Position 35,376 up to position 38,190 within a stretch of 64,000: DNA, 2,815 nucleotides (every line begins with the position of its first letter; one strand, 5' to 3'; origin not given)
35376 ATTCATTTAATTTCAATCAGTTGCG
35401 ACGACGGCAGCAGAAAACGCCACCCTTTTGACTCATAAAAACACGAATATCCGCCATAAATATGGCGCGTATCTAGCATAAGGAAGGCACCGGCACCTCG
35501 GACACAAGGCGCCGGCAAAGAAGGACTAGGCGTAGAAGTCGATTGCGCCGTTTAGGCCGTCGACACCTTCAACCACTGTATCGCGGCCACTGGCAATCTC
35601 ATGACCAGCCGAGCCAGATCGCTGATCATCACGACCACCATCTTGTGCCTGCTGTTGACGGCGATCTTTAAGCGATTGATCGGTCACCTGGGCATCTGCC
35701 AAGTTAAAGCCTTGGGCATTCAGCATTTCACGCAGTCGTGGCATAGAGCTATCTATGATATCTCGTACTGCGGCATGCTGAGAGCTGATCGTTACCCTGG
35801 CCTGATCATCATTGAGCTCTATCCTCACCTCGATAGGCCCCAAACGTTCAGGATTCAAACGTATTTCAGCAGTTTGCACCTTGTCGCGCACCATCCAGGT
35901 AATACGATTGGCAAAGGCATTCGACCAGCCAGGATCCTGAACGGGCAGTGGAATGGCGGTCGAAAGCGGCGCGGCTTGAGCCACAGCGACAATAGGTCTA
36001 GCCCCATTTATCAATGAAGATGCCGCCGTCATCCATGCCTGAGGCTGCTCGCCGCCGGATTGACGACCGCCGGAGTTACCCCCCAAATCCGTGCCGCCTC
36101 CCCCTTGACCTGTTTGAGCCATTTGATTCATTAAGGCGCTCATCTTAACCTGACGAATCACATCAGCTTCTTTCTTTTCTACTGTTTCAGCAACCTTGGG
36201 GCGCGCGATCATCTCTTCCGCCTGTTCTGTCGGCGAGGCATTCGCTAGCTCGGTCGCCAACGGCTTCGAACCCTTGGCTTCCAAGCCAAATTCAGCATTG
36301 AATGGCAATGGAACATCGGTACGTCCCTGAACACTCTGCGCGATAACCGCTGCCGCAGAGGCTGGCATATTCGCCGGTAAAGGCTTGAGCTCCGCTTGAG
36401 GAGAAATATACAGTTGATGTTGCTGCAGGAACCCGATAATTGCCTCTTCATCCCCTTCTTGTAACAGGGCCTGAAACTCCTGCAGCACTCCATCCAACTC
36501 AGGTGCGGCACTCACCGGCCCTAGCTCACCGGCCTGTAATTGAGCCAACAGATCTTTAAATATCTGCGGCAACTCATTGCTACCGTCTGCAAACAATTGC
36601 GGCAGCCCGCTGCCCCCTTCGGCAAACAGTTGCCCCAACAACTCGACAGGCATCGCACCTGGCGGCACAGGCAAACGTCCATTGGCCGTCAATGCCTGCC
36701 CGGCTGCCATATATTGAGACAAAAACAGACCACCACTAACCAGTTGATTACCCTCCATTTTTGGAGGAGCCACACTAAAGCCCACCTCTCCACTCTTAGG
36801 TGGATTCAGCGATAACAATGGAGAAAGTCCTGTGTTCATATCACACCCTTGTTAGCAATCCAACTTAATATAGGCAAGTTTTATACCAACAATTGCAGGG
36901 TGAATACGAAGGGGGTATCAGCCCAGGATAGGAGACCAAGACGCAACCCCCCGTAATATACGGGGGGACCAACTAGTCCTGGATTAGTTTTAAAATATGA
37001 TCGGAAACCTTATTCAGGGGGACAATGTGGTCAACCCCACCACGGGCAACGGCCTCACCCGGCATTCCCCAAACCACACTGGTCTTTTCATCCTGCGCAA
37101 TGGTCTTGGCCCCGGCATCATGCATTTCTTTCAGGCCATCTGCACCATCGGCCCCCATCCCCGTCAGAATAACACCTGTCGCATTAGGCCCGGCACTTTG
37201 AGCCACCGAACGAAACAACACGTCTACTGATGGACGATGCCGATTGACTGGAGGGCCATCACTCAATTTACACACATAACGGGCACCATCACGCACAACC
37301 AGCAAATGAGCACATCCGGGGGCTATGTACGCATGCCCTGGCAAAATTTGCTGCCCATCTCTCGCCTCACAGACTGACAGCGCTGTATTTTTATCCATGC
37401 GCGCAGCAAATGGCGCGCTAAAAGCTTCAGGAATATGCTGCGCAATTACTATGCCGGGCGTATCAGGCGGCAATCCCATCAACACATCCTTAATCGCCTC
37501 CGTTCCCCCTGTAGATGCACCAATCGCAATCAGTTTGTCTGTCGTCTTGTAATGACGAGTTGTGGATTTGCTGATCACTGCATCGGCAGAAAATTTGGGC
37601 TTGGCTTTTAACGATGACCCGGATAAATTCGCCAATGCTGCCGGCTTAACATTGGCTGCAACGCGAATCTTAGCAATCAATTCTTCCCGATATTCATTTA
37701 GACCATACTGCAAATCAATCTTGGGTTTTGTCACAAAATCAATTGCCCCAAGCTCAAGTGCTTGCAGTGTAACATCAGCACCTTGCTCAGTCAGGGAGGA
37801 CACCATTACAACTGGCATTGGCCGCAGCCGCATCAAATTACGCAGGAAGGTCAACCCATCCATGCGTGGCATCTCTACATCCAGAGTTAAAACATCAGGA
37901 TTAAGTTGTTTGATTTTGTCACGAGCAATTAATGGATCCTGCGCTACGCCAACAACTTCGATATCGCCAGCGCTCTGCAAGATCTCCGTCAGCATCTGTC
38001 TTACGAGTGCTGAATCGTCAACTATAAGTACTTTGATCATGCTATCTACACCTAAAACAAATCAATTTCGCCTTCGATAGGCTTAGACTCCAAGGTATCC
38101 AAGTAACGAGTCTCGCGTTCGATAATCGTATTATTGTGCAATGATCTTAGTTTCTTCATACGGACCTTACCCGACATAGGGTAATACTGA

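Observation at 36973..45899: Complete second chemosensory operon (Che2/F7-like order) inserted inside the flagellar structural block between fliJ and fliK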

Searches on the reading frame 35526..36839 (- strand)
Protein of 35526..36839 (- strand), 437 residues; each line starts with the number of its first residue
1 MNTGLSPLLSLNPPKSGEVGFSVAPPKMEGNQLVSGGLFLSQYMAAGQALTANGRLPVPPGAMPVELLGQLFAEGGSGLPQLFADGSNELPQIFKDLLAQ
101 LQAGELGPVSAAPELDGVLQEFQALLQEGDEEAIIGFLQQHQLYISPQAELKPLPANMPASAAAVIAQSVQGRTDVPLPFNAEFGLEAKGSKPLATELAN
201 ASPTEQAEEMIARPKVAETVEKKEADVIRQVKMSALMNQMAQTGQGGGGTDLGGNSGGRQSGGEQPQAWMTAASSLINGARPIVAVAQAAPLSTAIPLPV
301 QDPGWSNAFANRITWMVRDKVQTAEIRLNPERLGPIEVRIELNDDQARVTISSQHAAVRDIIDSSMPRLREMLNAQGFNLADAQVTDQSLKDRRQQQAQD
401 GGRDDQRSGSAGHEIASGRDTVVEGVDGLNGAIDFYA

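Call 3: search_protein_families(library=pfam, proteins=[window:35526-36839:-])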
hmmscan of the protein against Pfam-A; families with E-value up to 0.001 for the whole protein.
window:35526-36839:- (437 aa): 1 family
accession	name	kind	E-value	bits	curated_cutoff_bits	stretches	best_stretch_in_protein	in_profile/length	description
PF02120.21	Flg_hook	-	1.2e-25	89.5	29.8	1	311-389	2-80/85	Flagellar hook-length control protein FliK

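Call 4: search_protein_families(library=ncbifam, proteins=[window:35526-36839:-])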
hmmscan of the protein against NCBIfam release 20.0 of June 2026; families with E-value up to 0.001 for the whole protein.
window:35526-36839:- (437 aa): 1 family
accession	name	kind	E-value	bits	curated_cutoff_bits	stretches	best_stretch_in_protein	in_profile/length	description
NF007514.1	PRK10118.1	equivalog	9.5e-17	61.6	396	1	264-409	240-377/410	flagellar hook length control protein FliK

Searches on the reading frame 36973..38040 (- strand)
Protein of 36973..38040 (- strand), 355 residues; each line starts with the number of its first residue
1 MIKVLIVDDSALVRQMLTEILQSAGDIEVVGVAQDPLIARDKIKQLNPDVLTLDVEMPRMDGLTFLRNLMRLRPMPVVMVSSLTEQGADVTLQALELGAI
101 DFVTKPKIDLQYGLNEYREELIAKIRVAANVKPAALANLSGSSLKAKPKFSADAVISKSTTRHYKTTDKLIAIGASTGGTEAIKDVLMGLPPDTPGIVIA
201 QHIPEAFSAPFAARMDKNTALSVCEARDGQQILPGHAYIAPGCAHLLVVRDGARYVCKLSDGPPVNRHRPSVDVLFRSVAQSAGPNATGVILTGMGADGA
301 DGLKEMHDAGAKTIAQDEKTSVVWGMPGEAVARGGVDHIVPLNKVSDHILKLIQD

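Call 3: search_protein_families(library=pfam, proteins=[window:36973-38040:-])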
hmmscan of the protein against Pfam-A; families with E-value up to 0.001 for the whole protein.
window:36973-38040:- (355 aa): 2 families
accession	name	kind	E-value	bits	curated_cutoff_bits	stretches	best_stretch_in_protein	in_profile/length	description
PF01339.22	CheB_methylest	-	8.7e-65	218.1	24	1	171-349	1-174/174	CheB methylesterase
PF00072.30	Response_reg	-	2.5e-23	82.8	30.2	1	4-106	1-100/111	Response regulator receiver domain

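Call 4: search_protein_families(library=ncbifam, proteins=[window:36973-38040:-])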
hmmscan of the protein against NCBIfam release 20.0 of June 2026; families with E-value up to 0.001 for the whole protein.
window:36973-38040:- (355 aa): 81 families (the best 25 are shown)
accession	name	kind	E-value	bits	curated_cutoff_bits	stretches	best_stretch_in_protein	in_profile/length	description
NF001965.0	PRK00742.1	subfamily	1.9e-136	455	293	1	2-354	4-354/357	chemotaxis-specific protein-glutamate methyltransferase CheB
NF009206.0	PRK12555.1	subfamily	1.9e-127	424.9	342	1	2-354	1-337/340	chemotaxis-specific protein-glutamate methyltransferase CheB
TIGR02875.1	spore_0_A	equivalog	2.8e-18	66.1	200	1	2-116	3-117/262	sporulation transcription factor Spo0A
NF008677.0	PRK11697.1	equivalog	5.2e-18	65.3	246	1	1-120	1-118/238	two-component system response regulator BtsR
NF007969.0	PRK10693.1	equivalog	8e-16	58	329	1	3-111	9-114/337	two-component system response regulator RssB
NF045944.1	ResRegRpaBCyano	equivalog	2.2e-14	53.4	330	1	5-106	1-98/229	response regulator transcription factor RpaB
NF041733.1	resp_reg_CseB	equivalog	2.3e-14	53.3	350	1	3-107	2-102/228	two-component system response regulator CseB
NF007935.0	PRK10651.1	equivalog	9e-14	51.2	250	1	3-174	8-170/216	two-component system response regulator NarL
NF011896.0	PRK15369.1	equivalog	1.5e-13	50.8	242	1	2-106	4-107/211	two component system response regulator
NF008469.0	PRK11361.1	equivalog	2.5e-13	49.5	714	1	3-109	6-108/461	acetoacetate metabolism transcriptional regulator AtoC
NF041367.1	CheY_Halo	equivalog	3e-13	50.1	200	1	4-106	1-100/114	chemotaxis protein CheY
NF010430.0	PRK13856.1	equivalog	4.1e-13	49.6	344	1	2-136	2-124/241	two-component response regulator VirG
NF040534.1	resp_reg_YycF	equivalog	4.9e-13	48.9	340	1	3-107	2-102/231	response regulator YycF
NF040689.1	MtrAB_MtrA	equivalog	1.9e-12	47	300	1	4-107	1-100/219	MtrAB system response regulator MtrA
NF045717.1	DVU0259_DivK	exception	4.6e-12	46.1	160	1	3-87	4-89/117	DVU0259 family response regulator domain-containing protein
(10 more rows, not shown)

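Call 34: find_homologous_proteins(query=window:36973-38040:-, max_evalue=1e-60)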
Query window:36973-38040:- (355 aa): 7999 proteins with E <= 1e-60 among 8000 candidates; the best 120 are listed.
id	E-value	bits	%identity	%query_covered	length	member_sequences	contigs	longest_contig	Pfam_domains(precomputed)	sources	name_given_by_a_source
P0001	9.9e-228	773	100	100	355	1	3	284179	PF01339.23,PF00072.31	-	-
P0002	3.6e-205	699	90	100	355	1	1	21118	PF01339.23,PF00072.31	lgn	-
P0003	3.3e-175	600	79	99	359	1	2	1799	PF01339.23,PF00072.31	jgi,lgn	jgi:two-component system chemotaxis response regulator CheB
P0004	1.1e-172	592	77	100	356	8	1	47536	PF01339.23,PF00072.31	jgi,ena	-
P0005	3.4e-170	584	75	99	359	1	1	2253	PF01339.23,PF00072.31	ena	-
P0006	3.5e-170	584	77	100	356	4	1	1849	PF01339.23,PF00072.31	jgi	-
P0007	4.6e-170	584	76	99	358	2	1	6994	PF01339.23,PF00072.31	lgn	-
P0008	5.2e-169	580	76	100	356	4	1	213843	PF01339.23,PF00072.31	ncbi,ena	-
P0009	1.4e-168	579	76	100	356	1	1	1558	PF01339.23,PF00072.31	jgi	-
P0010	1.5e-168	578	78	99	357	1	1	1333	PF01339.23,PF00072.31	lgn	-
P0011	1.6e-168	578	74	99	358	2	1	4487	PF01339.23,PF00072.31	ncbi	-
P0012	3.0e-168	578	76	100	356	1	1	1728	PF01339.23,PF00072.31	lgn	-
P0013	9.7e-168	576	76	100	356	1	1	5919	PF01339.23,PF00072.31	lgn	-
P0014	1.2e-167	576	75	99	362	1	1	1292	PF01339.23,PF00072.31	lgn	-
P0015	2.1e-167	575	75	99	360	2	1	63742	PF01339.23,PF00072.31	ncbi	-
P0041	1.0e-162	559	73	98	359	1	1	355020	PF01339.23,PF00072.31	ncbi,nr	ncbi:MAG: chemotaxis response regulator protein-glutamate methylesterase [Gammaproteobacteria bacter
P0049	1.1e-161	556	74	99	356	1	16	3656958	PF01339.23,PF00072.31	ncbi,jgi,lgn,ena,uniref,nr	ncbi:chemotaxis response regulator protein-glutamate methylesterase [Candidatus Tenderia electrophag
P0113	2.4e-157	542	72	100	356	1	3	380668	PF01339.23,PF00072.31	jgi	jgi:two-component system chemotaxis response regulator CheB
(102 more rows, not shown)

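Call 38: find_encoding_contigs(protein=P0002, flank=10000, max_places=2)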
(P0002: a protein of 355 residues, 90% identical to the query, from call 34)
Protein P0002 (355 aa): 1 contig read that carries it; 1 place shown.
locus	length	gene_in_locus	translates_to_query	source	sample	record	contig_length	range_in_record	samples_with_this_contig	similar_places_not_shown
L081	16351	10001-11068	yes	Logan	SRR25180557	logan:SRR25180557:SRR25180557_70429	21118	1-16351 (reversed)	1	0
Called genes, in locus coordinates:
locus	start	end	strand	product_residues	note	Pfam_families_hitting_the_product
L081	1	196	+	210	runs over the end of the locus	PF02108:FliH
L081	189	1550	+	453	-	PF00006:ATP-synt_ab, PF18269:T3SS_ATPase_C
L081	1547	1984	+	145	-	PF02050:FliJ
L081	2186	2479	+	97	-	PF13466:STAS_2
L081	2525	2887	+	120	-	PF00072:Response_reg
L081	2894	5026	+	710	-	PF01627:Hpt, PF02895:H-kinase_dim, PF02518:HATPase_c, PF01584:CheW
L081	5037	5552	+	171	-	PF01584:CheW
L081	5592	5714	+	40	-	-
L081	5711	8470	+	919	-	PF00989:PAS (faint), PF08448:PAS_4 (faint), PF13188:PAS_8 (faint), PF13426:PAS_9 (faint), PF18947:HAMP_2, PF00015:MCPsignal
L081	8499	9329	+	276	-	PF03705:CheR_N, PF01739:CheR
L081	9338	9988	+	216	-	PF03975:CheD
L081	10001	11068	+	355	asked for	PF00072:Response_reg, PF01339:CheB_methylest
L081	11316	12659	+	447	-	PF02120:Flg_hook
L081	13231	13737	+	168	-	PF03748:FliL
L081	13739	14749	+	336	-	PF02154:FliM, PF01052:FliMN_C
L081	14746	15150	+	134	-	PF28396:SepQ_C, PF01052:FliMN_C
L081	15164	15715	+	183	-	PF04347:FliO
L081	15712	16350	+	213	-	?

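Call 39: find_encoding_contigs(protein=P0049, flank=10000, max_places=2)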
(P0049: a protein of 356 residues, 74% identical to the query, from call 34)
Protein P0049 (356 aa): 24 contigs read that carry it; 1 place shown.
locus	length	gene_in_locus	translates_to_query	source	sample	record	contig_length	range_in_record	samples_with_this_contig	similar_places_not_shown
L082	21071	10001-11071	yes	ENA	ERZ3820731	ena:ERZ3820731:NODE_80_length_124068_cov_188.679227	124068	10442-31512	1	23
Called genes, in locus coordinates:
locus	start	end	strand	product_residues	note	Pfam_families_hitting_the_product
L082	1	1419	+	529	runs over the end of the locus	PF01514:YscJ_FliF, PF08345:YscJ_FliF_C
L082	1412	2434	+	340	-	PF03448:MgtE_N (faint), PF14842:FliG_N, PF14841:FliG_M, PF14842:FliG_N (weak), PF01706:FliG_C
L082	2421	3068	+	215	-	PF02108:FliH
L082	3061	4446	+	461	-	PF00006:ATP-synt_ab, PF18269:T3SS_ATPase_C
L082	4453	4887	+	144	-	PF02050:FliJ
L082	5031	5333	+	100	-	PF01740:STAS, PF13466:STAS_2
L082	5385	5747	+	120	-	PF00072:Response_reg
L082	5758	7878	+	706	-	PF01627:Hpt, PF02895:H-kinase_dim, PF02518:HATPase_c, PF01584:CheW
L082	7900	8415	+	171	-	PF01584:CheW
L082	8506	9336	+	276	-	PF03705:CheR_N, PF01739:CheR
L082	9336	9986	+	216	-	PF03975:CheD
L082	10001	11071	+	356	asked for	PF00072:Response_reg, PF01339:CheB_methylest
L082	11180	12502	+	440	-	PF02120:Flg_hook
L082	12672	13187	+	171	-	PF03748:FliL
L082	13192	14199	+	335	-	PF02154:FliM, PF01052:FliMN_C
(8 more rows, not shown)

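Call 40: find_encoding_contigs(protein=P0008, flank=10000, max_places=2)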
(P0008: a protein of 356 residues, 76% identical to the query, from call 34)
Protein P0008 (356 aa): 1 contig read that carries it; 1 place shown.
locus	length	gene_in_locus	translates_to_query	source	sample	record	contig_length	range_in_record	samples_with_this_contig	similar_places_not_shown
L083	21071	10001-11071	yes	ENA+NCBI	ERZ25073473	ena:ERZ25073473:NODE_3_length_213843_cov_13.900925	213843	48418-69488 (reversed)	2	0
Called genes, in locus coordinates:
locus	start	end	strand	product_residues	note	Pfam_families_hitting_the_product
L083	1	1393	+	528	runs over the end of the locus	PF01514:YscJ_FliF, PF08345:YscJ_FliF_C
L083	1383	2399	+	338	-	PF03448:MgtE_N (faint), PF14842:FliG_N, PF14841:FliG_M, PF01706:FliG_C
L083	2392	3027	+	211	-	PF02108:FliH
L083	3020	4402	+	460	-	PF00006:ATP-synt_ab, PF18269:T3SS_ATPase_C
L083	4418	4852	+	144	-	PF02050:FliJ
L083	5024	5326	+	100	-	PF01740:STAS (weak), PF13466:STAS_2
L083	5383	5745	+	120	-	PF00072:Response_reg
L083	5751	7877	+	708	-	PF01627:Hpt, PF02895:H-kinase_dim, PF02518:HATPase_c, PF01584:CheW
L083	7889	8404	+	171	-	PF01584:CheW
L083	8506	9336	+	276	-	PF03705:CheR_N, PF01739:CheR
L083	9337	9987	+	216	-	PF03975:CheD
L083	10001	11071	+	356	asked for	PF00072:Response_reg, PF01339:CheB_methylest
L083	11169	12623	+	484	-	PF02120:Flg_hook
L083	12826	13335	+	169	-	PF03748:FliL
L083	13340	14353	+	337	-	PF02154:FliM, PF01052:FliMN_C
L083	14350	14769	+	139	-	PF28396:SepQ_C, PF01052:FliMN_C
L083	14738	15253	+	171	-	PF04347:FliO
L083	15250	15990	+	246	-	PF00813:FliP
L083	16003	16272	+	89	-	PF01313:Bac_export_3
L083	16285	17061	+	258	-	PF01311:Bac_export_1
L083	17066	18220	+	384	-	PF01312:Bac_export_2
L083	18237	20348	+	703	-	PF00771:FHIPEP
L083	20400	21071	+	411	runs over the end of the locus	PF13401:AAA_22 (weak), PF00448:SRP54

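Call 51: find_encoding_contigs(protein=P0001, flank=1000, max_places=3)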
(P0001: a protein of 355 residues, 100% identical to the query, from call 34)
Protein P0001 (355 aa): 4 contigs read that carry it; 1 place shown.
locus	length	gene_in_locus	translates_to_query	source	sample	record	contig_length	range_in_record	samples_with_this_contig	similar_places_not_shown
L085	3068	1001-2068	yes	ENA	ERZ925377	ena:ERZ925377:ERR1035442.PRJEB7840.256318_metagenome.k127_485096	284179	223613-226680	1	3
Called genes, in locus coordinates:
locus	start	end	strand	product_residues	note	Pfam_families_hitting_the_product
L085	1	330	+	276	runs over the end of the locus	PF03705:CheR_N, PF01739:CheR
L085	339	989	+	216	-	PF03975:CheD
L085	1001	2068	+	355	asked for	PF00072:Response_reg, PF01339:CheB_methylest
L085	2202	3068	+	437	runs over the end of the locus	PF02120:Flg_hook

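Call 72: find_encoding_contigs(protein=P0041, flank=10000, max_places=1)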
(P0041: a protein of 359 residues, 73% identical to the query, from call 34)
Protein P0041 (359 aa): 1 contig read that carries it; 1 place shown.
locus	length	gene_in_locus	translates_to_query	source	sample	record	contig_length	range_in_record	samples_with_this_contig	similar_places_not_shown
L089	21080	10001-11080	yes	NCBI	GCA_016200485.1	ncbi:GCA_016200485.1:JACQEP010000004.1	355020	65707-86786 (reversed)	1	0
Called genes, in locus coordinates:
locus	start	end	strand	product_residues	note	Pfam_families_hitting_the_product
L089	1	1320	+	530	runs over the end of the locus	PF01514:YscJ_FliF, PF08345:YscJ_FliF_C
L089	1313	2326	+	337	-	PF03448:MgtE_N (faint), PF14842:FliG_N, PF14841:FliG_M, PF14842:FliG_N, PF01706:FliG_C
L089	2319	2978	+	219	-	PF02108:FliH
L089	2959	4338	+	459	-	PF00006:ATP-synt_ab, PF18269:T3SS_ATPase_C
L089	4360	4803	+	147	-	PF02050:FliJ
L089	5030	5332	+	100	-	PF13466:STAS_2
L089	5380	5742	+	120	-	PF00072:Response_reg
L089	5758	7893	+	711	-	PF01627:Hpt, PF02895:H-kinase_dim, PF02518:HATPase_c, PF01584:CheW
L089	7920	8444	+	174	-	PF01584:CheW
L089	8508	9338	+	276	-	PF03705:CheR_N, PF01739:CheR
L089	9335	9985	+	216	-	PF03975:CheD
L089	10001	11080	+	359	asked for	PF00072:Response_reg, PF01339:CheB_methylest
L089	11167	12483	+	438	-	PF02120:Flg_hook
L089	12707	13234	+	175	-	PF03748:FliL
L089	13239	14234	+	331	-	PF02154:FliM, PF01052:FliMN_C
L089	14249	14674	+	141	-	PF28396:SepQ_C, PF01052:FliMN_C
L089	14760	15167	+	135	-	PF04347:FliO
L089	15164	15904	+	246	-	PF00813:FliP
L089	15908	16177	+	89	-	PF01313:Bac_export_3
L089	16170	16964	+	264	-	PF01311:Bac_export_1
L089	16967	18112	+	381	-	PF01312:Bac_export_2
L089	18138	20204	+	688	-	PF00771:FHIPEP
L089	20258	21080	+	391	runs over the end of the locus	PF13401:AAA_22 (weak), PF00448:SRP54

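Call 73: find_encoding_contigs(protein=P0113, flank=10000, max_places=1)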
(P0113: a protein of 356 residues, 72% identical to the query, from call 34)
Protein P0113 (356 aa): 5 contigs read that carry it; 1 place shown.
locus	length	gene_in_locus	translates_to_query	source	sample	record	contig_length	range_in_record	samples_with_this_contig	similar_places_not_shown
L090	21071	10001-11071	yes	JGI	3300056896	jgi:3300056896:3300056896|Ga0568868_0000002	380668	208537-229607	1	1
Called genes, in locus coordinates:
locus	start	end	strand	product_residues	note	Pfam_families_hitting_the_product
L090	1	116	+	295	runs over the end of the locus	PF03705:CheR_N, PF13847:Methyltransf_31 (faint), PF08241:Methyltransf_11 (faint), PF01739:CheR, PF08242:Methyltransf_12, PF13649:Methyltransf_25 (faint)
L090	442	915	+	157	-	PF16823:tPilZ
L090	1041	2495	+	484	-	PF06490:FleQ, PF00158:Sigma54_activat, PF14532:Sigma54_activ_2, PF07728:AAA_5, PF25601:AAA_lid_14, PF02954:HTH_8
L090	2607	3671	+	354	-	PF01514:YscJ_FliF, PF08345:YscJ_FliF_C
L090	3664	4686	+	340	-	PF03448:MgtE_N (faint), PF14842:FliG_N, PF14841:FliG_M, PF14842:FliG_N (weak), PF01706:FliG_C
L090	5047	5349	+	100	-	PF01740:STAS, PF13466:STAS_2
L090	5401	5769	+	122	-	PF00072:Response_reg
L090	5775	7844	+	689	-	PF01627:Hpt, PF02895:H-kinase_dim, PF02518:HATPase_c, PF01584:CheW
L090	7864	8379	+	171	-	PF01584:CheW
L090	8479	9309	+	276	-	PF03705:CheR_N, PF01739:CheR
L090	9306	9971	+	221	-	PF03975:CheD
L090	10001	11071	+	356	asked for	PF00072:Response_reg, PF01339:CheB_methylest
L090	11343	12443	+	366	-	PF02154:FliM, PF01052:FliMN_C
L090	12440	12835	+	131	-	PF01052:FliMN_C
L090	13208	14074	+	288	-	PF00142:Fer4_NifH, PF01656:CbiA, PF02374:ArsA_ATPase (weak), PF09140:MipZ (faint), PF10609:ParA, PF13614:AAA_31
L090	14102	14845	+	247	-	PF04542:Sigma70_r2, PF04539:Sigma70_r3, PF08281:Sigma70_r4_2, PF04545:Sigma70_r4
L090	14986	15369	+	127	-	PF00072:Response_reg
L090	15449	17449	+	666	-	PF01627:Hpt, PF02895:H-kinase_dim, PF02518:HATPase_c, PF01584:CheW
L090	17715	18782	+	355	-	PF00072:Response_reg, PF01339:CheB_methylest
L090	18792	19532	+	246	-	PF20560:MotA_N, PF01618:MotA_ExbB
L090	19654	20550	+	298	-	PF13677:MotB_plug, PF00691:OmpA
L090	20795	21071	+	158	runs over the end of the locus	PF01584:CheW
